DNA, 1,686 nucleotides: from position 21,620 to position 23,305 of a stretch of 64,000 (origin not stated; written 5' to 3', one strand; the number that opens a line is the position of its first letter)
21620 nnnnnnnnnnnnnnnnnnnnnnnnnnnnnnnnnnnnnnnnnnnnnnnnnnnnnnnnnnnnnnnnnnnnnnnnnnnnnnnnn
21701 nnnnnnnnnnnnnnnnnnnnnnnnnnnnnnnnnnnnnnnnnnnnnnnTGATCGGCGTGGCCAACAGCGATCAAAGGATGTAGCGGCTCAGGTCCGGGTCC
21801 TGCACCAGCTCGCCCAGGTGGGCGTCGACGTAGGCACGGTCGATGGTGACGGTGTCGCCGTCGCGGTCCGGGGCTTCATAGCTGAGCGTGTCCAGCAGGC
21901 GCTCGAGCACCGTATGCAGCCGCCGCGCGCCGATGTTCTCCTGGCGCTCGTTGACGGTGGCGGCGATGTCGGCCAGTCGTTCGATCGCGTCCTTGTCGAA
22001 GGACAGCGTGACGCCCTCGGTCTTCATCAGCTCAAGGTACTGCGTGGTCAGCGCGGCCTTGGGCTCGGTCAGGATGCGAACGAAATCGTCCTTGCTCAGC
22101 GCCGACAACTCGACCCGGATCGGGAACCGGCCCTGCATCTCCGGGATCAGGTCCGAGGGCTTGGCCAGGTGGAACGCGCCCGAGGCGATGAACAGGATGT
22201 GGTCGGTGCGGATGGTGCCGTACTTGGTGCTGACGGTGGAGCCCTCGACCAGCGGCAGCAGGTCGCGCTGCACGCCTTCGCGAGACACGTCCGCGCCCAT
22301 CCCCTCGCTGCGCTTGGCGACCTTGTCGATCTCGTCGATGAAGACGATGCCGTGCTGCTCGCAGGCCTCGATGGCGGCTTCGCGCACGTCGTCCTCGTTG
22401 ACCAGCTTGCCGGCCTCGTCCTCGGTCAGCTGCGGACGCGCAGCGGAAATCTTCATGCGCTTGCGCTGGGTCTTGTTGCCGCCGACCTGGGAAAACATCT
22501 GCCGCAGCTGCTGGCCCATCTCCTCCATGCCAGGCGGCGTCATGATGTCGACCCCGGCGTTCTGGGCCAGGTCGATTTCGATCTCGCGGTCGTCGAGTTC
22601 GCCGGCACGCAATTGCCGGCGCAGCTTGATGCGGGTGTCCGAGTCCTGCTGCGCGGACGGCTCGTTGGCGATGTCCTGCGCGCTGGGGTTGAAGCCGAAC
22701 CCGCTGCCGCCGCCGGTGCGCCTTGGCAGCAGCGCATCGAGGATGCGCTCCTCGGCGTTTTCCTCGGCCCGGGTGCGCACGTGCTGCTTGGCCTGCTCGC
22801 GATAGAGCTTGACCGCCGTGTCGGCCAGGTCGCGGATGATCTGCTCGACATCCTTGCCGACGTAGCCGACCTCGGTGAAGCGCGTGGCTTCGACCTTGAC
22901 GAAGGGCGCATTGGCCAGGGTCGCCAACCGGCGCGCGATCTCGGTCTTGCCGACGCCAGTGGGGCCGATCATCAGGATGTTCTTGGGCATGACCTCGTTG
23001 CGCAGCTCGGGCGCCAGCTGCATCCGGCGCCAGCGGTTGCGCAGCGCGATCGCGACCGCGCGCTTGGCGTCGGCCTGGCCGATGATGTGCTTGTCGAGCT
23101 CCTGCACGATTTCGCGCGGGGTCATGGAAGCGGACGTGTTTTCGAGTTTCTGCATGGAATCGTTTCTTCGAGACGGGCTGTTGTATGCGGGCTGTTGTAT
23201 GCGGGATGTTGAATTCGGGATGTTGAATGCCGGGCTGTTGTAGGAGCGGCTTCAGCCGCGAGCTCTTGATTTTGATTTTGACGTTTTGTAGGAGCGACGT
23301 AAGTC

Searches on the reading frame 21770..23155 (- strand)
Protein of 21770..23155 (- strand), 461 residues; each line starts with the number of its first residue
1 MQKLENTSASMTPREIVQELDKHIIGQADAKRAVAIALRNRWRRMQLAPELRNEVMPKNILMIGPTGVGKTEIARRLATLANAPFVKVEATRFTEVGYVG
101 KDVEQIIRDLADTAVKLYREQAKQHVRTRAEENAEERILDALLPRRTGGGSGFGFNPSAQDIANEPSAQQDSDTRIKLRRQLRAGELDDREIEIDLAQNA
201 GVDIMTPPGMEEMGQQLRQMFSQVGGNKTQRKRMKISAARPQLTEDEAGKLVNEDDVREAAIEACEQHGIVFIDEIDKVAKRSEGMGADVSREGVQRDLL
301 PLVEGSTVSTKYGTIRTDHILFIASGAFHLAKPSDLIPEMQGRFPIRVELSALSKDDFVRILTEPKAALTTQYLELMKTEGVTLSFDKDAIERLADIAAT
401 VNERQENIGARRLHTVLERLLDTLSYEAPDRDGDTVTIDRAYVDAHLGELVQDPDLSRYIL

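Call 3: search_protein_families(library=pfam, proteins=[window:21770-23155:-], max_evalue=0.01)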
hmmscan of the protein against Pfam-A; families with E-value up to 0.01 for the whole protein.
window:21770-23155:- (461 aa): 18 families
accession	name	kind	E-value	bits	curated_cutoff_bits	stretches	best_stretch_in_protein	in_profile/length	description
PF07724.20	AAA_2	-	3.9e-33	115.3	27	2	208-347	14-166/166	AAA domain (Cdc48 subfamily)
PF00004.35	AAA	-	4.7e-18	66.3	21.2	2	252-350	41-129/131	ATPase family associated with various cellular activities (AAA)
PF07728.20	AAA_5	-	1.2e-07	32.3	22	1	59-95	1-38/139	AAA domain (dynein-related subfamily)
PF13401.12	AAA_22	-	2.8e-07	31.3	27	1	59-137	7-82/130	AAA domain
PF13191.12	AAA_16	-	7.8e-06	26.9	32.6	1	54-195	21-139/167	AAA ATPase domain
PF00493.29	MCM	-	8e-06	25.6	23.3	1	12-86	14-87/224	MCM P-loop domain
PF01078.27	Mg_chelatase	-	6e-05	23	20.3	1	59-92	24-56/207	Magnesium chelatase, subunit ChlI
PF13521.12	AAA_28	-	0.00059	20.5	27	1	60-129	2-72/164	AAA domain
PF05496.18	RuvB_N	-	0.00072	19.8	27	0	25-83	10-59/159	Holliday junction DNA helicase RuvB P-loop domain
PF10431.15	ClpB_D2-small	-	0.00085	19.8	21.9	1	353-423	1-62/81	C-terminal, D2-small domain, of ClpB protein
PF13481.12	AAA_25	-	0.001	19.2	27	0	213-293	82-168/195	AAA domain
PF13671.12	AAA_33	-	0.0011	19.8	27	1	60-141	2-77/143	AAA domain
PF00270.35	DEAD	-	0.0018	18.5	26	0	57-76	14-33/167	DEAD/DEAH box helicase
PF00158.32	Sigma54_activat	-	0.003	17.7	20.2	0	57-92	22-60/168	Sigma-54 interaction domain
PF13238.12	AAA_18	-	0.0032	18.3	29.4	0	60-103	1-41/128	AAA domain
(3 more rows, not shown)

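Call 4: search_protein_families(library=ncbifam, proteins=[window:21770-23155:-], max_evalue=0.01)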
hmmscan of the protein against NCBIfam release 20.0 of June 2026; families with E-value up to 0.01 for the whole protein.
window:21770-23155:- (461 aa): 33 families (the best 25 are shown)
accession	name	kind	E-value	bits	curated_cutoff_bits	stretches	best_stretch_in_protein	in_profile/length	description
TIGR00390.1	hslU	equivalog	6.7e-202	671.3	362.45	1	11-461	1-441/441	ATP-dependent protease ATPase subunit HslU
NF003745.1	PRK05342.1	equivalog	1.4e-69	235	359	3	7-114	56-166/418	ATP-dependent Clp protease ATP-binding subunit ClpX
TIGR00382.1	clpX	equivalog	3.4e-60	204.2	370.75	3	9-114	65-174/414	ATP-dependent protease ATP-binding subunit ClpX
TIGR01242.2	TIGR01242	subfamily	2.8e-10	39.7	500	1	55-114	143-203/362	proteasome-activating nucleotidase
NF003069.1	PRK03992.1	subfamily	1.1e-09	38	500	1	57-114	165-220/379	proteasome-activating nucleotidase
TIGR01241.2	FtsH_fam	equivalog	2.8e-09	36.3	600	1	56-114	194-250/598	ATP-dependent zinc metalloprotease FtsH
TIGR02639.1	ClpA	equivalog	3.2e-09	35.6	993.15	1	13-96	448-526/734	ATP-dependent Clp protease ATP-binding subunit ClpA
NF008004.0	PRK10733.1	equivalog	1.9e-07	29.5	1008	1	55-116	183-242/644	ATP-dependent zinc metalloprotease FtsH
TIGR01243.1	CDC48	subfamily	3.5e-07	28.9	802.65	1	57-109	212-262/733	CDC48 family AAA ATPase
NF047747.1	PrtsmActNtasePan2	equivalog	4.2e-07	29.5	700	1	57-114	185-240/397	proteasome-activating nucleotidase Pan2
NF041006.2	cell_div_CdvC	equivalog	1.3e-06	27.6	650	1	22-115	103-190/370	cell division protein CdvC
NF047748.1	PrtsmActNtasePan1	equivalog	6.4e-06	25.4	750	1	56-114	181-237/405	proteasome-activating nucleotidase Pan1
NF008118.0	PRK10865.1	equivalog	8.7e-06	23.9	1417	1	16-94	562-638/857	ATP-dependent chaperone ClpB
TIGR00635.1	ruvB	equivalog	1.1e-05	24.6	299.05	0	48-83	22-56/305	Holliday junction branch migration DNA helicase RuvB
TIGR03346.1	chaperone_ClpB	equivalog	1.4e-05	23.7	1232.1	1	17-80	560-618/853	ATP-dependent chaperone ClpB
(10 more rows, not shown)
